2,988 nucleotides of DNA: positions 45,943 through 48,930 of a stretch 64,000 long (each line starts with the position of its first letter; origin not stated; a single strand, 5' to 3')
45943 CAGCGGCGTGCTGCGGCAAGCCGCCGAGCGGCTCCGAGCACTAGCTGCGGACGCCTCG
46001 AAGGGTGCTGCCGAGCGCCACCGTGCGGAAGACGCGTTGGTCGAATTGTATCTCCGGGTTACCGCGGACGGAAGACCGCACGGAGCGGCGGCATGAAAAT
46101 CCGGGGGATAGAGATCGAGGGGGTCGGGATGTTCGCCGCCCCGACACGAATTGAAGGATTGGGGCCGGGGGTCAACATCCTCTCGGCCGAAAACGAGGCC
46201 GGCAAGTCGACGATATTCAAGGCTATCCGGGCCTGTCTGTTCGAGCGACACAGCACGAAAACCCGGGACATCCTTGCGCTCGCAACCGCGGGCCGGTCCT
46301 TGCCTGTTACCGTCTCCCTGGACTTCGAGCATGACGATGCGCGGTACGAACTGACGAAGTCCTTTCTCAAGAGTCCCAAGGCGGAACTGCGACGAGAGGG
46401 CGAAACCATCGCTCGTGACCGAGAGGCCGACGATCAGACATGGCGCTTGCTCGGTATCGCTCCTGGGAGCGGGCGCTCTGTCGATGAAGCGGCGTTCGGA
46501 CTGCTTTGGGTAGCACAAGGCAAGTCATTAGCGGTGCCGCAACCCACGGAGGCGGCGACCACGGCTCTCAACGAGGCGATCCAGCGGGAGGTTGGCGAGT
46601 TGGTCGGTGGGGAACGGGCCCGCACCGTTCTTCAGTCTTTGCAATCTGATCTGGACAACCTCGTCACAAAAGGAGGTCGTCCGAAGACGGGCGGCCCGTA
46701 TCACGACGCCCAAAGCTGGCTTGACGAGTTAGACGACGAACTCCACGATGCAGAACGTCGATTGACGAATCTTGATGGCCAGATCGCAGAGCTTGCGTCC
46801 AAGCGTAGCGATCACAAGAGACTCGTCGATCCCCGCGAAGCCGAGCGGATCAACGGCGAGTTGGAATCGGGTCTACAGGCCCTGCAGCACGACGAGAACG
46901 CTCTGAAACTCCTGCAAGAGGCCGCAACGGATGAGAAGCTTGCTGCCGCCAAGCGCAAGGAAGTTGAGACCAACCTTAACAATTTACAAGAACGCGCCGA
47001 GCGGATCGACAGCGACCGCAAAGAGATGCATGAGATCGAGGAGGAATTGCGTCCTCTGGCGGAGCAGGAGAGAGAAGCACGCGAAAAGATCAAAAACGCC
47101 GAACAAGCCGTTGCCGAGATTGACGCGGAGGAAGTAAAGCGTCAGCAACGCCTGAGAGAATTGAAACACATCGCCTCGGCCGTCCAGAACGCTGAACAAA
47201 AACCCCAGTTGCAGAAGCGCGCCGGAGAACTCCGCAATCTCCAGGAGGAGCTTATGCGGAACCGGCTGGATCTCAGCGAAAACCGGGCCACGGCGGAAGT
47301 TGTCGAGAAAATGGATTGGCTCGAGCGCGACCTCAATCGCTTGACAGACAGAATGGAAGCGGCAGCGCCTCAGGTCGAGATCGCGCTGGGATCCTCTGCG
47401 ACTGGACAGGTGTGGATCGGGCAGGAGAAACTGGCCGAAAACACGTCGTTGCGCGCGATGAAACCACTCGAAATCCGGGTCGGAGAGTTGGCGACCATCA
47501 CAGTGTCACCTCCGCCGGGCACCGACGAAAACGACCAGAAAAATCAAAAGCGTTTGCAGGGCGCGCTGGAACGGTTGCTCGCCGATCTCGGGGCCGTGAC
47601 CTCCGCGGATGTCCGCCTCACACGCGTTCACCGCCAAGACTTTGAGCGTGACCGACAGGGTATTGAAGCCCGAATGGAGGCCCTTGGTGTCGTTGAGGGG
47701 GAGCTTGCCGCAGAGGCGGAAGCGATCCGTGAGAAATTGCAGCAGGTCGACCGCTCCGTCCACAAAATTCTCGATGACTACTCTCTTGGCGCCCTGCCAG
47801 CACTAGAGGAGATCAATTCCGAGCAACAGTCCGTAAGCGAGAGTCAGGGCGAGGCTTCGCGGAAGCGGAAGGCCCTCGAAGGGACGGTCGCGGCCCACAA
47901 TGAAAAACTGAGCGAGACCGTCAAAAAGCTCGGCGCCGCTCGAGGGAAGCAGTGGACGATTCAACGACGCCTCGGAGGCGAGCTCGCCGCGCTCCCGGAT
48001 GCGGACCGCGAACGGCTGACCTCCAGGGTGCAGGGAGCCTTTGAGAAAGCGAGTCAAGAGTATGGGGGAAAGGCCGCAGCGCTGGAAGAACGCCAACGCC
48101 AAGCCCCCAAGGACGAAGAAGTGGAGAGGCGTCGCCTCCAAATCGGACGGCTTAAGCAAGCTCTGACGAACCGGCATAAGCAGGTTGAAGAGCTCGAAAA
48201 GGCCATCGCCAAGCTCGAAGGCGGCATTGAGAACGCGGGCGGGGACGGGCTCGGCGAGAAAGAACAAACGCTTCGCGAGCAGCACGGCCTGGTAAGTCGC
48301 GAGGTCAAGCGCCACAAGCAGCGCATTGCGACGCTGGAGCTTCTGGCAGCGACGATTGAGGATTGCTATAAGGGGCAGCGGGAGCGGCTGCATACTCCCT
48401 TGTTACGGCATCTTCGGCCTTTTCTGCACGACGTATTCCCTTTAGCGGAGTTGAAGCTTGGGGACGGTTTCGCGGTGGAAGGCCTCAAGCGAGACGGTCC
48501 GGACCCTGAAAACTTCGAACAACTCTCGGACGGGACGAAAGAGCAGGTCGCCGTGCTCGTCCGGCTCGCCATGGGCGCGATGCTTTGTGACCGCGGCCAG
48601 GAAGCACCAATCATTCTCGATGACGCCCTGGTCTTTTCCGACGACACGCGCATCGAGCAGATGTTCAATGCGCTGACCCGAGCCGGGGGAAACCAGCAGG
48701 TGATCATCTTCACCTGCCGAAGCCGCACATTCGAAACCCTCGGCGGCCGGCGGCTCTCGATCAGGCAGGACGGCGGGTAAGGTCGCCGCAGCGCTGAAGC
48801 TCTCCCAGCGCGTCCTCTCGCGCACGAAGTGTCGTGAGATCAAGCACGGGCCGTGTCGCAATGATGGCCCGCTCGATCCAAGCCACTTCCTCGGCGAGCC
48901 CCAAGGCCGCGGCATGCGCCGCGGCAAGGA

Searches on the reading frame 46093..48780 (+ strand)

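Call 8: search_protein_families(library=pfam, proteins=[window:46093-48780:+], max_evalue=0.01)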
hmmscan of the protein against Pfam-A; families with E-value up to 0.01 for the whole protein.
window:46093-48780:+ (895 aa): 6 families
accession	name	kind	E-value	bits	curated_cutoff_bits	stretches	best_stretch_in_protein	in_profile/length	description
PF02463.25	SMC_N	-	3.7e-10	40.1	40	1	341-882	79-204/220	RecF/RecN/SMC N terminal domain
PF13175.12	AAA_15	-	2.7e-05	24.4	32.1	1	1-375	1-286/374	AAA ATPase domain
PF13476.12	AAA_23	-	9.9e-05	23.5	27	1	6-319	2-200/201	AAA domain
PF13514.12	AAA_27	-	0.00011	22.4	22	1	1-59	1-60/206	AAA domain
PF13304.12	AAA_21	-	0.0029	18.1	27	0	724-826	143-253/304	AAA domain, putative AbiEii toxin, Type IV TA system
PF13558.12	SbcC_Walker_B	-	0.0065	17.1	27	0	806-862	28-89/90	SbcC/RAD50-like, Walker B motif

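Call 88: search_protein_families(library=padloc, proteins=[window:46093-48780:+], max_evalue=0.00001)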
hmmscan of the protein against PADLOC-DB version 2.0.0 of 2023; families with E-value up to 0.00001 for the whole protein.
window:46093-48780:+ (895 aa): 9 families
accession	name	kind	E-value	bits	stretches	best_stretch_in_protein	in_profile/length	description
PDLC03859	LmuB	-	4.7e-11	40.6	1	1-56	3-53/611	-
PDLC03865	LmuB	-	1.1e-08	31.7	0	207-422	579-800/1007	-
PDLC00551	JetC2|JetC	-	9.6e-08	28.3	0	178-407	820-1055/1365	DUF3584 domain; MukB-like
PDLC03868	LmuB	-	1.7e-07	27.9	0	173-423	220-470/1035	-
PDLC04135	mad3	-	3.8e-07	28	0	619-882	89-329/374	mads_3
PDLC02663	DndD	-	1.3e-06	25.5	0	655-873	422-631/675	DndD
PDLC00096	GajA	-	3.6e-06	24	1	1-58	1-57/630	AAA ATPase domain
PDLC03863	LmuB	-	5.4e-06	23.4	0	1-101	3-93/610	-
PDLC00091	GajA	-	7.1e-06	23.1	1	1-56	1-55/627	AAA ATPase domain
